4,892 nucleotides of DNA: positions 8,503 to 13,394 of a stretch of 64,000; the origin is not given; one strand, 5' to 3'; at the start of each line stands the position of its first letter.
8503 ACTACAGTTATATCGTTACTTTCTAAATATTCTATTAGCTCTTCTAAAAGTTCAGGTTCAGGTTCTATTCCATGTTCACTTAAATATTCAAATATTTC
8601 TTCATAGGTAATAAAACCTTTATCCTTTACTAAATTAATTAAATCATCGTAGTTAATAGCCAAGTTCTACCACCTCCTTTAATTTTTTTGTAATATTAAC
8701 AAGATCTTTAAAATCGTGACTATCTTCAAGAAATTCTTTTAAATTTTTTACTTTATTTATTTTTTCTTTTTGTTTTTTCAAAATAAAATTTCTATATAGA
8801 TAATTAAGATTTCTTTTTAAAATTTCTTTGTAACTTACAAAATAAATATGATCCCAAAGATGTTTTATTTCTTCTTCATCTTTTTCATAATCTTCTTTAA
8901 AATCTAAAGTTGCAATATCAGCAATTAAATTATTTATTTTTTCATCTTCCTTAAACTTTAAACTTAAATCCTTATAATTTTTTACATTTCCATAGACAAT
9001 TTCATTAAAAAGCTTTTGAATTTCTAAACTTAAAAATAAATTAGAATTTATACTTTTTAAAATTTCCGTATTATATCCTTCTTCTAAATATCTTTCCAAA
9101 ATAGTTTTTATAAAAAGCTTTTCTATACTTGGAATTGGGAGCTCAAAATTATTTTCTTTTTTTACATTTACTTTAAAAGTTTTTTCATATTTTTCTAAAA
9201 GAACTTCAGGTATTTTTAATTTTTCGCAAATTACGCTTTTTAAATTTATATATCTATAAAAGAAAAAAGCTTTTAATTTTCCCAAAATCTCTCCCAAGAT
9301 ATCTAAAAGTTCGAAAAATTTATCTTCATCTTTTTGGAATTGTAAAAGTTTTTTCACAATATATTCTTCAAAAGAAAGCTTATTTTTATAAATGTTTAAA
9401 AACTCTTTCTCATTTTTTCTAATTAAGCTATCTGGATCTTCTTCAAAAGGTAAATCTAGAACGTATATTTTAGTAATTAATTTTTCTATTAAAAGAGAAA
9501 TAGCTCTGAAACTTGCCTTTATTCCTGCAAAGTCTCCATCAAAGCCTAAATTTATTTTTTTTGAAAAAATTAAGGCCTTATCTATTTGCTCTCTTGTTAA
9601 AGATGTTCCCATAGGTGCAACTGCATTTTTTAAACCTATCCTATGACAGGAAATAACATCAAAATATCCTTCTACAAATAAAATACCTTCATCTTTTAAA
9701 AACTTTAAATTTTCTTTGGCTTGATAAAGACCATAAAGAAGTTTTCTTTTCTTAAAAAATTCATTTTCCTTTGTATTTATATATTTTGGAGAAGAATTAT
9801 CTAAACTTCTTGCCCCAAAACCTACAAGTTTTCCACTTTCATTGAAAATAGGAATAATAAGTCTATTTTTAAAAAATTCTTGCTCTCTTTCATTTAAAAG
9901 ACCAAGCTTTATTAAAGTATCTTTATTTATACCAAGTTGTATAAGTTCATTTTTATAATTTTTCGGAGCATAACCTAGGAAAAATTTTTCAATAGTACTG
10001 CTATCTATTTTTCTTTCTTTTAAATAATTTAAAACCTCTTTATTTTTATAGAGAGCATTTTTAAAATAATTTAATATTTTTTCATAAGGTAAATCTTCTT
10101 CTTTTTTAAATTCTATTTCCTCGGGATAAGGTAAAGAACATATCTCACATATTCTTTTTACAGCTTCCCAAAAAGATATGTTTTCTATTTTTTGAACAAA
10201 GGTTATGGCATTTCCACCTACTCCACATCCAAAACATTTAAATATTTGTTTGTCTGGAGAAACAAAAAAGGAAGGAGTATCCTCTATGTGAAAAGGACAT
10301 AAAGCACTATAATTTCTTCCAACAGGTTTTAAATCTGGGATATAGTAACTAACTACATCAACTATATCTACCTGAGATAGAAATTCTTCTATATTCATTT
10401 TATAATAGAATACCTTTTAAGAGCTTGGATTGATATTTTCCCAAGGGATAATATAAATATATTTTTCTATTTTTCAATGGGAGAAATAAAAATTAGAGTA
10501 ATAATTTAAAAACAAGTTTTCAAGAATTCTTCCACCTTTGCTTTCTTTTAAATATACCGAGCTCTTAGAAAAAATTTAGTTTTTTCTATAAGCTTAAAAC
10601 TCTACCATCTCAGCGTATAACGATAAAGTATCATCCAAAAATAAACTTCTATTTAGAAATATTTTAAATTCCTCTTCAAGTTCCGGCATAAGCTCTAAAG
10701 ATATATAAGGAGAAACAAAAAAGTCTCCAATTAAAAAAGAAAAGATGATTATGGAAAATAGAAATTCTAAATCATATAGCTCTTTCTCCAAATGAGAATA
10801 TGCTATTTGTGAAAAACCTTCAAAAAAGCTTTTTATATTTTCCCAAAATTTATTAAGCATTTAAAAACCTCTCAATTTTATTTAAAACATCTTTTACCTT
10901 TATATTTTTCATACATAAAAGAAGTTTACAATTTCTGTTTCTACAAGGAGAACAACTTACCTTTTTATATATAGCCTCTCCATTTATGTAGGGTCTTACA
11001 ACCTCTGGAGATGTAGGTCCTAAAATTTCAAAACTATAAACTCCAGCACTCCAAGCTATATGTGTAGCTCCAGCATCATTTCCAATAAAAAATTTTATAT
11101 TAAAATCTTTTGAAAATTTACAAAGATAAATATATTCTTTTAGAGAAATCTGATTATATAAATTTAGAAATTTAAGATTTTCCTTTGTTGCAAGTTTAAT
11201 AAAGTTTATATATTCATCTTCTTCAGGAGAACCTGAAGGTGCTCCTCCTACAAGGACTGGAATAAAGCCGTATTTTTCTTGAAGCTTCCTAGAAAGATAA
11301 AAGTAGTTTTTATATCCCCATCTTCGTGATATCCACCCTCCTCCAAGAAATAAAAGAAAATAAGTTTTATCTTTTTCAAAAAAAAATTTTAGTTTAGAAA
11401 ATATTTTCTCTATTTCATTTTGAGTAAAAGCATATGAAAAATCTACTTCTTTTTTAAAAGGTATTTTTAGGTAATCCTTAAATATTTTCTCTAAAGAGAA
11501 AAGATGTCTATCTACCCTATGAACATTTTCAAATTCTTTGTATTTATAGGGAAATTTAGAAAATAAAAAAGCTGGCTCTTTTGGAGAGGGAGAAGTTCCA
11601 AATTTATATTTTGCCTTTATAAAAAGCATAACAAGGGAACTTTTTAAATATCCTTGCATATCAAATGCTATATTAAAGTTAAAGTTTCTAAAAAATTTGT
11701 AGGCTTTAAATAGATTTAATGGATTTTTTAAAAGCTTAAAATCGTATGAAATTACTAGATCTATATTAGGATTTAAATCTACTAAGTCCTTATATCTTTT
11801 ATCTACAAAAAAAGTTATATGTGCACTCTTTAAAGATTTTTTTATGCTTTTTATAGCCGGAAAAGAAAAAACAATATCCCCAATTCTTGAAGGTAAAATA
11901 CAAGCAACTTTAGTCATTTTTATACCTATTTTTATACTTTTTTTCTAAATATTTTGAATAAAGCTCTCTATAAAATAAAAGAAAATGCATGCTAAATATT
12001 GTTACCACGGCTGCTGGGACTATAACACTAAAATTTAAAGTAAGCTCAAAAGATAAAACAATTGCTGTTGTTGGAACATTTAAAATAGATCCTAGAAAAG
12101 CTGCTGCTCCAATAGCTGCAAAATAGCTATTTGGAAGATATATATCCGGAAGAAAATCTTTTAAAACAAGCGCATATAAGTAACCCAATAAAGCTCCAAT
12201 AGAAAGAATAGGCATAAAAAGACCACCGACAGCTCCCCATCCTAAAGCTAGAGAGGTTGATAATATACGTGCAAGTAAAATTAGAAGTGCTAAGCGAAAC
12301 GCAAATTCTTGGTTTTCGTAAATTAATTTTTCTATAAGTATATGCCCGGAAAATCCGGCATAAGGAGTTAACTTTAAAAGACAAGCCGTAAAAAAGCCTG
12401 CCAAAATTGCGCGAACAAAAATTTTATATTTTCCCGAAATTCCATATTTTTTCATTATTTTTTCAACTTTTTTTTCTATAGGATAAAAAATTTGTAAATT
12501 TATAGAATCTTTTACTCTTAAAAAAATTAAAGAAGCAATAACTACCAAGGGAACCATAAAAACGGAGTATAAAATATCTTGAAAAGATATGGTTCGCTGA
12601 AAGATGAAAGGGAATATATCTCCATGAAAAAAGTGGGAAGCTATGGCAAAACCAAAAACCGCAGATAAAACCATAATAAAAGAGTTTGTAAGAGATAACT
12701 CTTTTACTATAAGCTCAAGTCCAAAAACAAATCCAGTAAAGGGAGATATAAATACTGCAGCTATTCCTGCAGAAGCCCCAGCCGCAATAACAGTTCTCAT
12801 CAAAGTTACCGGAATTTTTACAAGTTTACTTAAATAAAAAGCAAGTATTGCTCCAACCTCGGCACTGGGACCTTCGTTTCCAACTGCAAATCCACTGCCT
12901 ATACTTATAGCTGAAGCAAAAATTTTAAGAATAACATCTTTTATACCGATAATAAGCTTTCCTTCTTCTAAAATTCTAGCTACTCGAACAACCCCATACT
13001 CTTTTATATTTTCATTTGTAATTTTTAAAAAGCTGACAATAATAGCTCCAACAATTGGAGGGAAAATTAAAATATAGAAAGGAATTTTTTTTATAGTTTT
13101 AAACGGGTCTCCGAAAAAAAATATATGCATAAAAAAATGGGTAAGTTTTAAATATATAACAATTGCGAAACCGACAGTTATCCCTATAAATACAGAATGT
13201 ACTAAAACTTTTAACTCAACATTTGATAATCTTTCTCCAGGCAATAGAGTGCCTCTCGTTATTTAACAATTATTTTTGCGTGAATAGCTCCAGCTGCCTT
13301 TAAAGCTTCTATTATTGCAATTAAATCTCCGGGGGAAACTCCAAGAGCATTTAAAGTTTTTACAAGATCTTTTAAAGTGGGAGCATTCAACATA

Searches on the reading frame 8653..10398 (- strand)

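Call 83: search_protein_families(library=pfam, proteins=[window:8653-10398:-], max_evalue=0.00001)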
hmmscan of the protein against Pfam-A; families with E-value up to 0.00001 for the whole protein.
window:8653-10398:- (581 aa): 5 families
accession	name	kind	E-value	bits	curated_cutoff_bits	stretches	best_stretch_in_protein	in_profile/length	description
PF01807.25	Zn_ribbon_DnaG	-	8.7e-32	109.3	24.9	1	3-92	6-94/98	CHC2 zinc finger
PF08275.17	DNAG_N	-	1.7e-31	109.4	26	1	111-228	1-128/128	DNA primase catalytic core, N-terminal domain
PF13155.12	Toprim_2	-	6.5e-16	58.9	22.1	1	242-325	3-87/88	Toprim-like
PF13662.12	Toprim_4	-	8.7e-15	55.2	25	1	241-304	5-75/85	Toprim domain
PF01751.28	Toprim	-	6.8e-09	36.2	23.1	1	239-311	2-91/96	Toprim domain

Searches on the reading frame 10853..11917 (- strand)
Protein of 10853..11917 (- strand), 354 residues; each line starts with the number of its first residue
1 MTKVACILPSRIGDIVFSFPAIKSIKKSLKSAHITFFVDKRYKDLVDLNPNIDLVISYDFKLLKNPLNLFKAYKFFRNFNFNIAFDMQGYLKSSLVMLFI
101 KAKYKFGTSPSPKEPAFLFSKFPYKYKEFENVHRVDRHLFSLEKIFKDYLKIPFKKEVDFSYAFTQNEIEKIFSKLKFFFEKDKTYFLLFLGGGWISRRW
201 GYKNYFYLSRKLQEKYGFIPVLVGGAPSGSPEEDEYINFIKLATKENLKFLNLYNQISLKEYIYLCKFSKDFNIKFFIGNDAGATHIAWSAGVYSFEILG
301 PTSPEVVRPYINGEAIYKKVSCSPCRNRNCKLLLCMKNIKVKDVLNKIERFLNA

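Call 83: search_protein_families(library=pfam, proteins=[window:10853-11917:-], max_evalue=0.00001)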
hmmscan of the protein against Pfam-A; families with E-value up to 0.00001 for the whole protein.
window:10853-11917:- (354 aa): 1 family
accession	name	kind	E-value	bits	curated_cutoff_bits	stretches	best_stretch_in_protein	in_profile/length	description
PF01075.23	Glyco_transf_9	-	8.4e-21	74.9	22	1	74-332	6-243/247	Glycosyltransferase family 9 (heptosyltransferase)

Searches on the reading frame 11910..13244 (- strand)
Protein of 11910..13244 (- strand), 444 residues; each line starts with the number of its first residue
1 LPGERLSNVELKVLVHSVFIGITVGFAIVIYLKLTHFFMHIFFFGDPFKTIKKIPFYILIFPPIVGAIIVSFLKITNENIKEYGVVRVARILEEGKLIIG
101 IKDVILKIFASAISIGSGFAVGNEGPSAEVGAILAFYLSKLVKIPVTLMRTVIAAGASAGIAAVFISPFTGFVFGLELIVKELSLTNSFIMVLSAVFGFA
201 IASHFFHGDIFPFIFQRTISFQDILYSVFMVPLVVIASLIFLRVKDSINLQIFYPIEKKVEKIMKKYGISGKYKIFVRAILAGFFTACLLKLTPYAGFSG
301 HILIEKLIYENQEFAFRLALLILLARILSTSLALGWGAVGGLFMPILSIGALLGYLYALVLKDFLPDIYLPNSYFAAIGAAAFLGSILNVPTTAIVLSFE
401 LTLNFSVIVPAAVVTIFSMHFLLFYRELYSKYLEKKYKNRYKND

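Call 83: search_protein_families(library=pfam, proteins=[window:11910-13244:-], max_evalue=0.00001)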
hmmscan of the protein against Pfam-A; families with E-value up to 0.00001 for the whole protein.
window:11910-13244:- (444 aa): 1 family
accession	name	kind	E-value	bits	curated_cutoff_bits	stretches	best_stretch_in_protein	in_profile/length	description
PF00654.25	Voltage_CLC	-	2.5e-57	195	24.8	1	66-419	2-342/346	Voltage gated chloride channel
